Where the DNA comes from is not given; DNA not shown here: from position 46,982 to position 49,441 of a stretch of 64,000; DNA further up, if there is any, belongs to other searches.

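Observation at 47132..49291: PrimPol (AEP) domain fused to an SF2 DECH-box helicase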

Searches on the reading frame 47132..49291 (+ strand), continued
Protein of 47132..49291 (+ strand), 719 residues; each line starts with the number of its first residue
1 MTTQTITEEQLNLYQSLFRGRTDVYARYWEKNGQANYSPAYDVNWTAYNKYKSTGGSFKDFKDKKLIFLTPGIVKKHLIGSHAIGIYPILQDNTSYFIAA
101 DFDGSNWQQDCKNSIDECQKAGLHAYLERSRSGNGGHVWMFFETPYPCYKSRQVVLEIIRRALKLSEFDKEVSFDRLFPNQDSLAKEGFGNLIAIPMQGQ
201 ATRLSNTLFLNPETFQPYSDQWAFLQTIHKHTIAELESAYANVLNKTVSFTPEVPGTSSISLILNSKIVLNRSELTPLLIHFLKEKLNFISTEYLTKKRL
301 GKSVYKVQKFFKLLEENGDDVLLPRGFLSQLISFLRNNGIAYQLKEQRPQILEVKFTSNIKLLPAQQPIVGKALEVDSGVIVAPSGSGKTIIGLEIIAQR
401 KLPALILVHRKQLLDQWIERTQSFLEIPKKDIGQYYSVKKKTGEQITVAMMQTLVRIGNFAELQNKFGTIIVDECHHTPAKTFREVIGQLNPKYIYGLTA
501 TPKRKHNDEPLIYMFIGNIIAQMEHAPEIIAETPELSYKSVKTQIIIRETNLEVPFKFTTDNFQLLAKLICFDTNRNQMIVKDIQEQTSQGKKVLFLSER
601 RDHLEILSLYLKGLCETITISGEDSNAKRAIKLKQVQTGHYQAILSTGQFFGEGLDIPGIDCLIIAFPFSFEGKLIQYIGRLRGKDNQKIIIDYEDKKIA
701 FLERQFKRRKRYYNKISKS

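Call 41: search_dna_similar(query=window:47132-49288:+, collection=plasmids, mode=protein, max_rows=25)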
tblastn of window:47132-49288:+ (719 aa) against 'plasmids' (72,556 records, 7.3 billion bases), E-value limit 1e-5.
Records with a match: 328; places in all: 349; records where one place covers at least 80% of the query: 98.
Best place of each record, by identity: <60% 328.
By first word of the organism name: Klebsiella 29; Escherichia 17; Acinetobacter 12; Deinococcus 12; Nostoc 11; Sinorhizobium 9; Bacillus 8; Halorussus 8; Rhizobium 7; Halobacterium 7; and 115 more.
By predicted mobility (MOB-suite, as given by PLSDB): non-mobilizable 218; conjugative 61; mobilizable 49.
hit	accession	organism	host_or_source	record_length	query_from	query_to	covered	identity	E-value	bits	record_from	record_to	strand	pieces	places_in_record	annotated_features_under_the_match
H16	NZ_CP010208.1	Escherichia coli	mouse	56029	7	716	99%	33.9%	3e-115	389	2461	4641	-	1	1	DEAD/DEAH box helicase family protein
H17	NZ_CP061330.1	Escherichia coli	Rattus norvegicus,Single bacteria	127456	7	716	99%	33.9%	3e-115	389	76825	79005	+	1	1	DEAD/DEAH box helicase family protein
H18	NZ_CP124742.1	Escherichia coli O157:H7 str. EDL933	Homo sapiens,feces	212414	7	716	99%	33.5%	3e-117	395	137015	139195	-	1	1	DEAD/DEAH box helicase family protein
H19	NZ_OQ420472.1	Escherichia coli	-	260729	7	716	99%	33.5%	3e-117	395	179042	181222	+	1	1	DEAD/DEAH box helicase family protein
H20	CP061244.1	Escherichia coli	Homo sapiens,cell culture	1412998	7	716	99%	33.5%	3e-117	395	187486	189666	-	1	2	DEAD/DEAH box helicase family protein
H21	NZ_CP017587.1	Pantoea stewartii subsp. stewartii DC283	Zea mays,Strain was received from ...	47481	7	716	99%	33.1%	2e-113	384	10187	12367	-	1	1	DEAD/DEAH box helicase family protein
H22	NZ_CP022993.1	Paraburkholderia aromaticivorans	-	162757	7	716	99%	33.0%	2e-116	393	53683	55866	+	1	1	DEAD/DEAH box helicase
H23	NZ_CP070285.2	Escherichia albertii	Yunnan,Bat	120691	7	716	99%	32.9%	8e-114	385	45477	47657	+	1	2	DEAD/DEAH box helicase family protein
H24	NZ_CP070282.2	Escherichia albertii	Yunnan,Bat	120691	7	716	99%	32.9%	8e-114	385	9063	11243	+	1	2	DEAD/DEAH box helicase family protein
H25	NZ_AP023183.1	Paraburkholderia sp. PGU19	Physopelta gutta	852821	8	717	99%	32.9%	7e-120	403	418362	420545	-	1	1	DEAD/DEAH box helicase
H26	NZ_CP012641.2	Massilia sp. WG5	cell culture,soil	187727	7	717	99%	32.8%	4e-118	398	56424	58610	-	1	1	DEAD/DEAH box helicase family protein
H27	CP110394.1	Burkholderia sp. JSH-S8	Tetrastigma hemsleyanum Diels et Gilg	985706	8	717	99%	32.6%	9e-120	402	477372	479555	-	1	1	DEAD/DEAH box helicase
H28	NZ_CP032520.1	Cupriavidus oxalaticus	cell culture,activated sludge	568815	7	717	99%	32.4%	1e-113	385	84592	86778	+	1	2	DEAD/DEAH box helicase family protein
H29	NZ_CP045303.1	Azotobacter salinestris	cell culture,soil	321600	7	717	99%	32.3%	3e-115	389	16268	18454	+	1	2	DEAD/DEAH box helicase family protein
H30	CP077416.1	Acinetobacter junii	cell culture,soil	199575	7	716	99%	32.3%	1e-95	332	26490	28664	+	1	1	record has no annotation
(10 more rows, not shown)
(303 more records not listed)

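Call 42: get_annotated_region(hit=H16, flank=8000)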
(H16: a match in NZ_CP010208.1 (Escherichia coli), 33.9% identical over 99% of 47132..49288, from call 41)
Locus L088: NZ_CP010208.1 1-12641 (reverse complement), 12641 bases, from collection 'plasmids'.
description: Escherichia coli strain M11 plasmid B, complete sequence
organism: Escherichia coli (NCBI taxid 562)
taxonomy: Bacteria; Pseudomonadota; Gammaproteobacteria; Enterobacterales; Enterobacteriaceae; Escherichia; Escherichia coli
host: -; source: mouse; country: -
typing (MOB-suite, as given by PLSDB): non-mobilizable
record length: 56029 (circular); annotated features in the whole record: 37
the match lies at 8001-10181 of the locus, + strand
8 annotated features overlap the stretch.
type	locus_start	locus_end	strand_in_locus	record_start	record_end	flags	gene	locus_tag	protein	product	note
CDS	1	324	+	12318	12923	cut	-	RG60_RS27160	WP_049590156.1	hypothetical protein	-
CDS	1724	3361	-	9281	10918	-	-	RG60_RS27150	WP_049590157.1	hypothetical protein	-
CDS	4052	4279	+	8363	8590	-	-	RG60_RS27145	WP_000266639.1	AlpA family phage regulatory protein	-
CDS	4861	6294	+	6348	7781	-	-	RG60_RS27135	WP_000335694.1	YfjI family protein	-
CDS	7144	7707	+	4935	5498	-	-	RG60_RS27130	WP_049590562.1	inovirus-type Gp2 protein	-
CDS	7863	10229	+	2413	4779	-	-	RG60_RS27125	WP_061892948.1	DEAD/DEAH box helicase family protein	-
CDS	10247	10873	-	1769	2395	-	-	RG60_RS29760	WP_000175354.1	hypothetical protein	-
CDS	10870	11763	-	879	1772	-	-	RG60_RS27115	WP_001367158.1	DNA-processing protein DprA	GO:0009294 - DNA-mediated transformation [Evidence IEA]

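Call 43: get_annotated_region(hit=H25, flank=8000)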
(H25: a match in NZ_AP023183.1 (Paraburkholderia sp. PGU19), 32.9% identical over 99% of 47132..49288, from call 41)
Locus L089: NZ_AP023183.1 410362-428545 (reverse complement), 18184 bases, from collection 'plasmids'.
description: Paraburkholderia sp. PGU19 plasmid PPGU19_p3, complete sequence
organism: Paraburkholderia sp. PGU19 (NCBI taxid 2735434)
taxonomy: Bacteria; Pseudomonadota; Betaproteobacteria; Burkholderiales; Burkholderiaceae; Paraburkholderia; Paraburkholderia sp. PGU19
host: -; source: Physopelta gutta; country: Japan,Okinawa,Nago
typing (MOB-suite, as given by PLSDB): mobilizable; relaxase MOBP,MOBP
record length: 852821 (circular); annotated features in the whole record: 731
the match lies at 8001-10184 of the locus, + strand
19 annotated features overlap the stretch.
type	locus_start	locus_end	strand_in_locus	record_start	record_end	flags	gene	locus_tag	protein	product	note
CDS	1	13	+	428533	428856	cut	-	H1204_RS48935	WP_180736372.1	VF_A0006 family four-cysteine protein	-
CDS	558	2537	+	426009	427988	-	-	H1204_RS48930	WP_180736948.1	lytic transglycosylase domain-containing protein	-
CDS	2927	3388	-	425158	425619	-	-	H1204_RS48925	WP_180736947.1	MarR family winged helix-turn-helix transcriptional regulator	GO:0006355 - regulation of DNA-templated transcription [Evidence IEA]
CDS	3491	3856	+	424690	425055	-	-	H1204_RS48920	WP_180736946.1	antibiotic biosynthesis monooxygenase family protein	-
CDS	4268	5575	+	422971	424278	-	-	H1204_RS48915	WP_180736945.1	tryptophan leader peptide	-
CDS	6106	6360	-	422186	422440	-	-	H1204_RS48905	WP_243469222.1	hypothetical protein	-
CDS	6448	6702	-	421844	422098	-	-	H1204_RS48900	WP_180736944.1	type II toxin-antitoxin system Phd/YefM family antitoxin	-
CDS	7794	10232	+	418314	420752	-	-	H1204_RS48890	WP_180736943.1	DEAD/DEAH box helicase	-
CDS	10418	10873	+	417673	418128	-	-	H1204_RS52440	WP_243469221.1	DNA-binding protein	-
CDS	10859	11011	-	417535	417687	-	-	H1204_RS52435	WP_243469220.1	hypothetical protein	-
CDS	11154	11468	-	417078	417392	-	-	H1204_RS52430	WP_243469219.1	hypothetical protein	-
CDS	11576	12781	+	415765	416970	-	-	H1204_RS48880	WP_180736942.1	hypothetical protein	-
CDS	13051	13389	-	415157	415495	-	-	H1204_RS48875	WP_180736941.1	type II toxin-antitoxin system PemK/MazF family toxin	-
CDS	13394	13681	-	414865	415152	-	-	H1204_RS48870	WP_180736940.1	AbrB/MazE/SpoVT family DNA-binding domain-containing protein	-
CDS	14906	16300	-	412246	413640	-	-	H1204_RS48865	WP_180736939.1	ATP-binding protein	-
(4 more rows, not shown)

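Call 45: search_protein_families(library=padloc, proteins=[L088:7863-10229:+, L058:9983-12997:+, L088:7144-7707:+, L088:10247-10873:-, L088:10870-11763:-], max_evalue=0.001)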
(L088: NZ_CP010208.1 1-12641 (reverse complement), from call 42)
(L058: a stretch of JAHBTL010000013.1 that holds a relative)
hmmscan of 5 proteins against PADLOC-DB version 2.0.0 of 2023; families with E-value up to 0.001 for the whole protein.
L088:7863-10229:+ (788 aa): 14 families
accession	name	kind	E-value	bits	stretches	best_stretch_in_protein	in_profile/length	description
PDLC01465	PrimPol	-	3.3e-140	464.4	1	2-352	1-276/276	"CAS-I,CAS-II,CAS-III,CAS-IV,CAS-V,CAS-VI; associated"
PDLC01101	PrimPol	-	3.3e-21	73.5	1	115-276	169-334/490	adaptation polymerase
PDLC02707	PbeA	-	1.7e-16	58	1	423-565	252-415/672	PbeA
PDLC02704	PbeA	-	3e-12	43.9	1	531-566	387-421/682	PbeA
PDLC03659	mREase_IV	-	2.8e-10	36.7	1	442-570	243-378/945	Type IV methyl-directed restriction enzyme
PDLC03658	mREase_IV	-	1.1e-08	31.3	1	439-752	243-558/953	Type IV methyl-directed restriction enzyme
PDLC02503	BrxHI|BrxHII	-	1.9e-08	31.1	1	616-681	223-288/698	BrxHI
PDLC02703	PbeA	-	3.1e-07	27.4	1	427-565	250-406/626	PbeA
PDLC03746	RT_UG10_large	-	1.5e-06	24.3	1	146-254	85-185/1688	DRT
PDLC02706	PbeA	-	5.2e-06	23.3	0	530-565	398-433/722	PbeA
PDLC00201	HamB2|HamB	-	0.0002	17.9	1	424-473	104-153/721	DEAD-box helicase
PDLC03747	RT_UG10_small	-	0.00024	18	1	153-257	92-192/824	DRT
PDLC00180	HamB1|HamB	-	0.00053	16.6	1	424-470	101-147/709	DEAD-box helicase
PDLC01252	Cas3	-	0.00079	17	0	608-770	168-309/324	CAS-I; effector_G3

L058:9983-12997:+ (1004 aa): 10 families
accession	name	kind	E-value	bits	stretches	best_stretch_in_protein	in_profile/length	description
PDLC01465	PrimPol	-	4.7e-64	214.6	1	3-253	16-246/276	"CAS-I,CAS-II,CAS-III,CAS-IV,CAS-V,CAS-VI; associated"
PDLC01101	PrimPol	-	3.2e-20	70.3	1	73-238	162-330/490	adaptation polymerase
PDLC02707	PbeA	-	6e-17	59.5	1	365-518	248-420/672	PbeA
PDLC03659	mREase_IV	-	2e-14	50.5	1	381-691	236-560/945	Type IV methyl-directed restriction enzyme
PDLC03658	mREase_IV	-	2.8e-13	46.5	1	379-685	235-545/953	Type IV methyl-directed restriction enzyme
PDLC02704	PbeA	-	7.3e-13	45.9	1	355-518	244-425/682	PbeA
PDLC02706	PbeA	-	1.6e-08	31.6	1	363-517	263-437/722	PbeA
PDLC04986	PDC-S28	-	2.8e-06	23.9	1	377-486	42-161/831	-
PDLC01439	typeIV_DinG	-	4.4e-06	23.6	0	380-449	30-98/575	CAS-IV-A; associated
PDLC02029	Cas3d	-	0.00058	16.1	0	359-433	20-95/758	-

L088:7144-7707:+ (187 aa): 0 families

L088:10247-10873:- (208 aa): 1 family
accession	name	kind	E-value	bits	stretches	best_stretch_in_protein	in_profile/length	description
PDLC03962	ShosT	-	2.2e-50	169.7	1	4-203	2-213/237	-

L088:10870-11763:- (297 aa): 3 families
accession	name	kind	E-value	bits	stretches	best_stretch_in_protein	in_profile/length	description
PDLC03961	ShosA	-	4e-103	342.9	1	21-296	17-293/303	-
PDLC03927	PsyrA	-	8.2e-27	92.3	1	88-262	102-272/398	-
PDLC02997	ShosA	-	3.2e-24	83.8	1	68-255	83-265/327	-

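Call 46: find_encoding_contigs(protein=P0008, flank=8000, max_places=2)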
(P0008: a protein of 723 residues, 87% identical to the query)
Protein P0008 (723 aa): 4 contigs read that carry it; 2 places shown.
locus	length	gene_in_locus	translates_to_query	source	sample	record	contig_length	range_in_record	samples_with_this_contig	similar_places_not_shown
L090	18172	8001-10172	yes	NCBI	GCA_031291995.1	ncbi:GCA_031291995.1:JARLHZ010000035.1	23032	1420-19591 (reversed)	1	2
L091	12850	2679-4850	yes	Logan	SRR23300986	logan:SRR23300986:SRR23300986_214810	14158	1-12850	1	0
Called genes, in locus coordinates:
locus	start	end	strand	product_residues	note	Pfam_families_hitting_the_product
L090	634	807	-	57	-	-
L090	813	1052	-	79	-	PF18903:DUF5659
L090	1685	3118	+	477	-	PF13173:AAA_14, PF13635:DUF4143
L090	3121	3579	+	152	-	-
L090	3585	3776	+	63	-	PF24749:DUF7695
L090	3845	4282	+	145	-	-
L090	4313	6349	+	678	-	PF10593:Z1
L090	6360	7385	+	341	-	PF00145:DNA_methylase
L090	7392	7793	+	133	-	PF03852:Vsr, PF18741:MTES_1575 (faint)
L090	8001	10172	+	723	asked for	PF22548:AEP-TOTE, PF04851:ResIII, PF18766:SWI2_SNF2 (weak), PF00270:DEAD, PF00271:Helicase_C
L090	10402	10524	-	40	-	-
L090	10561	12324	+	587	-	PF00664:ABC_membrane, PF00005:ABC_tran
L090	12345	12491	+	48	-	-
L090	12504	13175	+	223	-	PF01797:Y1_Tnp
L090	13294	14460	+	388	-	-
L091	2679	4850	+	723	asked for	PF22548:AEP-TOTE, PF04851:ResIII, PF18766:SWI2_SNF2 (weak), PF00270:DEAD, PF00271:Helicase_C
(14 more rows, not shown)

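Call 47: find_encoding_contigs(protein=P0015, flank=8000, max_places=2)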
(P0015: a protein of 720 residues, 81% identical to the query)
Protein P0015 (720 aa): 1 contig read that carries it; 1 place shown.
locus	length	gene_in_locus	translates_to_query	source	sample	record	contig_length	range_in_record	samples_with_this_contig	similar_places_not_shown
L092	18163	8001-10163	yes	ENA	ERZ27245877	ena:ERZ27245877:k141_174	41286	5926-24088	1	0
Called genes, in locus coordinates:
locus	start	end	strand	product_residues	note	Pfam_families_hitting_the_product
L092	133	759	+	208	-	PF00834:Ribul_P_3_epim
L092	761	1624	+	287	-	PF13292:DXP_synthase_N, PF00456:Transketolase_N, PF00676:E1_dh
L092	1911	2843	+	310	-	PF02779:Transket_pyr, PF02780:Transketolase_C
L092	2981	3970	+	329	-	PF00294:PfkB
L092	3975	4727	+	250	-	PF01791:DeoC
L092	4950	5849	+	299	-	PF00389:2-Hacid_dh, PF02826:2-Hacid_dh_C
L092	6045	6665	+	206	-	PF13462:Thioredoxin_4, PF01323:DSBA, PF13743:Thioredoxin_5 (faint)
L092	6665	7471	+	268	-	PF01790:LGT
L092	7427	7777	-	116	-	-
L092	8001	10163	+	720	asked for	PF22548:AEP-TOTE, PF04851:ResIII, PF00270:DEAD, PF00271:Helicase_C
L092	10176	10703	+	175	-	-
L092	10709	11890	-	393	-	PF02810:SEC-C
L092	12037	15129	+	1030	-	PF02384:N6_Mtase, PF20473:MmeI_Mtase (weak), PF07669:Eco57I (weak), PF18135:Type_ISP_C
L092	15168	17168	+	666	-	PF00069:Pkinase, PF01636:APH (faint), PF03109:ABC1 (faint), PF07714:PK_Tyr_Ser-Thr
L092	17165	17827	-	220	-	-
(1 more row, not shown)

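Call 48: predict_structure(alignment_id=A1)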
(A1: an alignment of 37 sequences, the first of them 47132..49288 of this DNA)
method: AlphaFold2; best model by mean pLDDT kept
length: 719 residues; sequences in the alignment: 37
mean_pLDDT: 79.3   pTM: 0.56
mean pLDDT of the five models: 79.3, 78.1, 74.5, 72.5, 66.8
residues with pLDDT >= 90: 155; 70-90: 421; 50-70: 89; < 50: 54
segments of 3 or more residues with pLDDT < 50: 1-3, 182-187, 246-257, 301-306, 523-541, 652-655, 670-672
pLDDT, mean of each block of 10 residues (from residue 1): 72 92 81 71 83 84 84 87 85 90 88 94 94 89 93 87 78 60 48 78 86 93 95 94 57 53 89 84 80 62 53 83 87 90 87 88 81 79 71 90 92 88 90 87 93 83 88 79 82 82 60 76 40 33 82 71 76 87 89 86 86 84 73 74 79 59 75 64 70 87 83 73
secondary structure, 60 per line:
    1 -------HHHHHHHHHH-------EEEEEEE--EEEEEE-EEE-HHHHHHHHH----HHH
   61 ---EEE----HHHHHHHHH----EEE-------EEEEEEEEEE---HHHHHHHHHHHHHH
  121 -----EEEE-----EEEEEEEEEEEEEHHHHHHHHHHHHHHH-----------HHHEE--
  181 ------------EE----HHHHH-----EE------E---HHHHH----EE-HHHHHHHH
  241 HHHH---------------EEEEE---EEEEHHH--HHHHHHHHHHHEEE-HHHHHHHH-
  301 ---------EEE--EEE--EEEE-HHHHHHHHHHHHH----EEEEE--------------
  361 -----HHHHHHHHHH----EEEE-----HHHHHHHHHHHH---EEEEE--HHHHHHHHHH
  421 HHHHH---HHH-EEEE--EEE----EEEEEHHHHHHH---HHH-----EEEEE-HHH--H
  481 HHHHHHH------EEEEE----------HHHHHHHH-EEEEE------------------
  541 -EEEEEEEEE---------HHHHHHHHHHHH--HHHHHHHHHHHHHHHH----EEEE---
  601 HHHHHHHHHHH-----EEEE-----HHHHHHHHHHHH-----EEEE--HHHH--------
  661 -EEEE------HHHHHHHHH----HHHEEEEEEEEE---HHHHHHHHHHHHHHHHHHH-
elements in order (helices of 4 or more, strands of 3 or more residues): H8-17 E25-31 E34-39 E41-43 H45-53 E64-66 H71-79 E84-86 E94-103 H107-120 E126-129 E135-147 H148-162 H199-203 H221-225 H233-244 E260-264 E268-271 H277-287 E288-290 H292-299 E310-312 E315-317 E320-323 H325-337 E342-346 H366-375 E380-383 H389-400 E404-408 H411-425 E433-436 E439-441 E446-450 H451-457 E469-473 H480-487 E494-498 H509-516 E518-522 E542-550 H560-571 H574-589 E594-597 H601-611 E617-620 H626-637 E643-646 H649-652 E662-665 H672-680 E688-696 H700-718
